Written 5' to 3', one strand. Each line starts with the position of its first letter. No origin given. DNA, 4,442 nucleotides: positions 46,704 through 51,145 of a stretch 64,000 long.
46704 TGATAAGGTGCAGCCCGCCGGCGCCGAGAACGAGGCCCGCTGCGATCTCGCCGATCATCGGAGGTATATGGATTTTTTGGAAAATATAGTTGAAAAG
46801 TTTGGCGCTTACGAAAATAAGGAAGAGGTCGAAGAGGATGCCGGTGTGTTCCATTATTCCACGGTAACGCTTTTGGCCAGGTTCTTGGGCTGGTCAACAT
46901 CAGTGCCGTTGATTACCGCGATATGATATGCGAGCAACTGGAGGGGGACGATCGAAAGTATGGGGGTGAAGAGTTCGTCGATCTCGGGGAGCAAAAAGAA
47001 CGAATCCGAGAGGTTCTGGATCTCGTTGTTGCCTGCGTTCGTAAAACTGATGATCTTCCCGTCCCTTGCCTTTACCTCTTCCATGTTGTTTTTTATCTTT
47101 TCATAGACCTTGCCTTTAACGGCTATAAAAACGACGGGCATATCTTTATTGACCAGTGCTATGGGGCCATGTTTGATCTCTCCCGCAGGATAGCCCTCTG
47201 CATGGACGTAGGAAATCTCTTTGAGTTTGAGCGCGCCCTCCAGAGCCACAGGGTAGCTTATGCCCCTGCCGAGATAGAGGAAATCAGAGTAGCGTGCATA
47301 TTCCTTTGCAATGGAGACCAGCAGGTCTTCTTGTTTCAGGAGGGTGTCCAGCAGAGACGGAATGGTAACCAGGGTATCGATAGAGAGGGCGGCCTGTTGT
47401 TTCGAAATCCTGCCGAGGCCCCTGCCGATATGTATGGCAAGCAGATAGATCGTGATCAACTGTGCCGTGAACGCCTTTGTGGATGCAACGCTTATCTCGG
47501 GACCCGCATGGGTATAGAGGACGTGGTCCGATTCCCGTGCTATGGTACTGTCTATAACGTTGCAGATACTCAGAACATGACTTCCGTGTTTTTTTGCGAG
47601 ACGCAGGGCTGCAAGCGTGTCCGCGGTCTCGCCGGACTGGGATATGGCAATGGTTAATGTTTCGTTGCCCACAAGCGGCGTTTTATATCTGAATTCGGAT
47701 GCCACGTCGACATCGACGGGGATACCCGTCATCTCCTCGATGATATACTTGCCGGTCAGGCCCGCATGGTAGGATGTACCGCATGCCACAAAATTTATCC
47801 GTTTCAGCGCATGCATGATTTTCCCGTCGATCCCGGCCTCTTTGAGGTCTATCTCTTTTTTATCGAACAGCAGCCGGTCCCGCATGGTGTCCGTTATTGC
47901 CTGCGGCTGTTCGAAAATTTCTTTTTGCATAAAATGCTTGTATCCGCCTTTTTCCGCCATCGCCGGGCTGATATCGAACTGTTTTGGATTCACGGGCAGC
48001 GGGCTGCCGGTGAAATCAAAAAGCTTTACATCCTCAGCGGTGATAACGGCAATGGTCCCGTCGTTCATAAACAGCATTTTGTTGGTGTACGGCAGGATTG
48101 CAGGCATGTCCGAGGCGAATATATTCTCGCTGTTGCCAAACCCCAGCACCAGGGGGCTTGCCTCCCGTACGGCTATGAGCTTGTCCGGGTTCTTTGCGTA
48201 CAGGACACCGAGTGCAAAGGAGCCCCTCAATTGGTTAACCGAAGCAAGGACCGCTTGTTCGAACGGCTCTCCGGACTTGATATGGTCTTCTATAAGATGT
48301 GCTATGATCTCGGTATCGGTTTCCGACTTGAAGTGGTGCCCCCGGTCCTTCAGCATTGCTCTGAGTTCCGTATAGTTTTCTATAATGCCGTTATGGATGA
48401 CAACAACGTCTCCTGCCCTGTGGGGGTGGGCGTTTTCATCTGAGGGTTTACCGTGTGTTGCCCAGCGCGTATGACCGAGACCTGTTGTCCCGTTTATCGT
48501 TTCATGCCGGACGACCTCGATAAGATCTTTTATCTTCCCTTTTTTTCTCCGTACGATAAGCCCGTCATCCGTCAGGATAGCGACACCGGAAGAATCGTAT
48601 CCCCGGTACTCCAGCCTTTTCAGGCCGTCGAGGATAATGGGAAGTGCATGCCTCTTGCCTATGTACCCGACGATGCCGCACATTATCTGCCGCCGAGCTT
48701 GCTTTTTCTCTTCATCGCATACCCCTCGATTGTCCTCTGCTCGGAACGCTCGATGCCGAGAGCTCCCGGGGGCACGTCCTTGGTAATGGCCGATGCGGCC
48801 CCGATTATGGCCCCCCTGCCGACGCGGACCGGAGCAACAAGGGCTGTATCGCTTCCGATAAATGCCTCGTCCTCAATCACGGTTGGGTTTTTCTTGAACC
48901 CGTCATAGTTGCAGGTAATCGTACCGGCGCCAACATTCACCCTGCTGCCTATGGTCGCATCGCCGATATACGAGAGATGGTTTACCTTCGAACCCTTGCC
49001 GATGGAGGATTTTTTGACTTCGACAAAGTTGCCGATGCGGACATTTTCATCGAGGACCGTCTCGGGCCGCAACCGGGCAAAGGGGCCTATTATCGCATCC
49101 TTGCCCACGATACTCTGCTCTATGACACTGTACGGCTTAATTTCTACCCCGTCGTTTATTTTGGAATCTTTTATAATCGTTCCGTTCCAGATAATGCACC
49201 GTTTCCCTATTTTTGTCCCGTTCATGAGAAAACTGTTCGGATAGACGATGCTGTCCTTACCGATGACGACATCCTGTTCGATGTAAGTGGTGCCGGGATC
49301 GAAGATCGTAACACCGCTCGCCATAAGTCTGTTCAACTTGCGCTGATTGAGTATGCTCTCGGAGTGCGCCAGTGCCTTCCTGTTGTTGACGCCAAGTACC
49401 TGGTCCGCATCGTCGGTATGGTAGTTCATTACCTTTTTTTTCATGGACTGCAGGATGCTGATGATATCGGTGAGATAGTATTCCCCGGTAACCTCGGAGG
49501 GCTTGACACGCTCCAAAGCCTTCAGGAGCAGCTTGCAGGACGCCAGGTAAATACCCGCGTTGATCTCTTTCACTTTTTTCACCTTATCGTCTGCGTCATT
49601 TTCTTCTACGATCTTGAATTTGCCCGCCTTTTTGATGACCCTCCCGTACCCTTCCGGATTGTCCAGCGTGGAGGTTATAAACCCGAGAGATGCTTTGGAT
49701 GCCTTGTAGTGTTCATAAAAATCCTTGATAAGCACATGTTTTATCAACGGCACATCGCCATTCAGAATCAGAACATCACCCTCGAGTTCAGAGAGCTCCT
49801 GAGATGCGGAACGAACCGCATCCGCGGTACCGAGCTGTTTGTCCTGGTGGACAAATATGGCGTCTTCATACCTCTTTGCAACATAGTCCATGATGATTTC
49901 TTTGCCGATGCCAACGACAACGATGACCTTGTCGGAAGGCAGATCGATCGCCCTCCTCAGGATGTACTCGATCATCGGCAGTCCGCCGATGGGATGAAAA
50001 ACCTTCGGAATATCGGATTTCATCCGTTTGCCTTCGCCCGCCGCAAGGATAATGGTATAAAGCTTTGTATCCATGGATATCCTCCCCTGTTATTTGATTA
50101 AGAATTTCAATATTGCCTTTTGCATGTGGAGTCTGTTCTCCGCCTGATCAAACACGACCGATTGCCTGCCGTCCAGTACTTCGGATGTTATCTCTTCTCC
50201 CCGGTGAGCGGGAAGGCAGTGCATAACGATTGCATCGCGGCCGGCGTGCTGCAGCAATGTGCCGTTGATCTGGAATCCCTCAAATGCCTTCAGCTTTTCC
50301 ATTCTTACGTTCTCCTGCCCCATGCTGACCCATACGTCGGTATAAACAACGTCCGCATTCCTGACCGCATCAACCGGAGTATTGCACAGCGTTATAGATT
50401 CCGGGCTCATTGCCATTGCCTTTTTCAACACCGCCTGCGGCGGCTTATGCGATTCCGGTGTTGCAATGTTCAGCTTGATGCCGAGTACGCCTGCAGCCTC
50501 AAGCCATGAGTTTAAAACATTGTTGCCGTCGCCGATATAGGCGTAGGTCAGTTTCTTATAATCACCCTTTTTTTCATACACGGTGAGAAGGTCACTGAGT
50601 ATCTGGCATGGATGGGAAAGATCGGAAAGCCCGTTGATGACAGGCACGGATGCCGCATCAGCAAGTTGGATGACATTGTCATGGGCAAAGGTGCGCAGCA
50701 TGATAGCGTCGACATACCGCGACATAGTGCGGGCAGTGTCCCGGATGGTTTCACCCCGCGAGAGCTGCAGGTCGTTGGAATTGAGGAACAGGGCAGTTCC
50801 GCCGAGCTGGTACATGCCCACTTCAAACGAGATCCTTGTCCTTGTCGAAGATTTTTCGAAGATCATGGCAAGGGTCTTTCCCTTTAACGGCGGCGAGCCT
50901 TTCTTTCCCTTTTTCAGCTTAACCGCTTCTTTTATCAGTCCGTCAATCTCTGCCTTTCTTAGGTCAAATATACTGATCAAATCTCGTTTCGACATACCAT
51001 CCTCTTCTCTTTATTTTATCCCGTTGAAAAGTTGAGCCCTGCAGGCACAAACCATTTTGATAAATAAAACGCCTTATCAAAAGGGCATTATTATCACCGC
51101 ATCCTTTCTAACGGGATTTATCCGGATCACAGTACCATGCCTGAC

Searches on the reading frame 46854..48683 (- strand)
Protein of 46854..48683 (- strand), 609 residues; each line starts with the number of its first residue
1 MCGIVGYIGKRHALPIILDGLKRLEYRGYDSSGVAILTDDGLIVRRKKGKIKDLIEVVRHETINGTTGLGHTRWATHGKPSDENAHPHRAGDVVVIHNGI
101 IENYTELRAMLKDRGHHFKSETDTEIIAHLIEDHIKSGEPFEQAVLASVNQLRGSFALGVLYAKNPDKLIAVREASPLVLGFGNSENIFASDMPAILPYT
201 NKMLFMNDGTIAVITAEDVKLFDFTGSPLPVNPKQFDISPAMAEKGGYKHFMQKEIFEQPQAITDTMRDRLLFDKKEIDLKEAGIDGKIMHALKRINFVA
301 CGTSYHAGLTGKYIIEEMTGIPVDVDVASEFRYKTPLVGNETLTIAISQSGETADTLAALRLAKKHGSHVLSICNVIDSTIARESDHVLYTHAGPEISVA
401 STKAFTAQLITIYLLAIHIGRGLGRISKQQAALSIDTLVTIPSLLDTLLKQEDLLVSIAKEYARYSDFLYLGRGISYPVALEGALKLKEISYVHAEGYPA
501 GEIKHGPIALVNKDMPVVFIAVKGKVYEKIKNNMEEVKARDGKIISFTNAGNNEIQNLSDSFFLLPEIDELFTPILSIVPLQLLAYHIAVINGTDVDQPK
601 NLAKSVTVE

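Call 25: search_protein_families(library=pfam, proteins=[window:46854-48683:-])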
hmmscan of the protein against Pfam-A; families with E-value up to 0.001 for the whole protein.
window:46854-48683:- (609 aa): 3 families
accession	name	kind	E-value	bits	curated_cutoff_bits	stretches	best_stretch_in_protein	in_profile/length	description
PF01380.27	SIS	-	3.4e-65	218.2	25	2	294-417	6-130/131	SIS domain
PF13522.11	GATase_6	-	1.3e-21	77.4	27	1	63-192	8-130/130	Glutamine amidotransferase domain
PF13537.11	GATase_7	-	1.4e-17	64.3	25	1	88-197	16-122/123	Glutamine amidotransferase domain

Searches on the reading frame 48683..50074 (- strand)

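Call 25: search_protein_families(library=pfam, proteins=[window:48683-50074:-])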
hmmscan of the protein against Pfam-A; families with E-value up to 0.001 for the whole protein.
window:48683-50074:- (463 aa): 10 families
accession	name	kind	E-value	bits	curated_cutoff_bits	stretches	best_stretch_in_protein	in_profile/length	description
PF00132.30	Hexapep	-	1e-29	101.4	27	6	268-302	1-35/36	Bacterial transferase hexapeptide (six repeats)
PF25084.1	LbH_EIF2B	-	1.3e-18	67.4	54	1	262-352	15-104/105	EIF2B subunit epsilon LbH domain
PF12804.13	NTP_transf_3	-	1.6e-16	61.4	27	1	8-130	2-118/160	MobA-like NTP transferase domain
PF00483.29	NTP_transferase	-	2e-12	47.6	21.2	1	7-220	2-221/245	Nucleotidyl transferase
PF14602.12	Hexapep_2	-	8.1e-11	41.9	27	1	397-432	1-34/34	Hexapeptide repeat of succinyl-transferase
PF02348.25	CTP_transf_3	-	1.4e-08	35.2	22.6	1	8-175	3-152/217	Cytidylyltransferase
PF01128.25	IspD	-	8.5e-08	32.7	27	1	7-126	3-120/221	2-C-methyl-D-erythritol 4-phosphate cytidylyltransferase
PF24894.1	Hexapep_GlmU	-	5.2e-07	30.2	23.3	1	289-350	21-80/104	GlmU-like, C-terminal hexapeptide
PF07959.18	Fucose_pyrophosphorylase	-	3.1e-05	23.5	34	0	263-321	290-344/418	Fucose pyrophosphorylase domain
PF25087.1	GMPPB_C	-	0.00015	21.8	39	0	264-355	6-91/110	GMPPB C-terminal domain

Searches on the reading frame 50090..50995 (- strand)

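Call 25: search_protein_families(library=pfam, proteins=[window:50090-50995:-])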
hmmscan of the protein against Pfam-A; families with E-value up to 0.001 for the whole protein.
window:50090-50995:- (301 aa): 2 families
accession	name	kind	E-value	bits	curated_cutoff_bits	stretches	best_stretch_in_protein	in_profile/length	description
PF00185.30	OTCace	-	3e-56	190.3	29.4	1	148-298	2-156/157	Aspartate/ornithine carbamoyltransferase, Asp/Orn binding domain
PF02729.26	OTCace_N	-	5.6e-51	173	29.9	1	4-141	1-148/148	Aspartate/ornithine carbamoyltransferase, carbamoyl-P binding domain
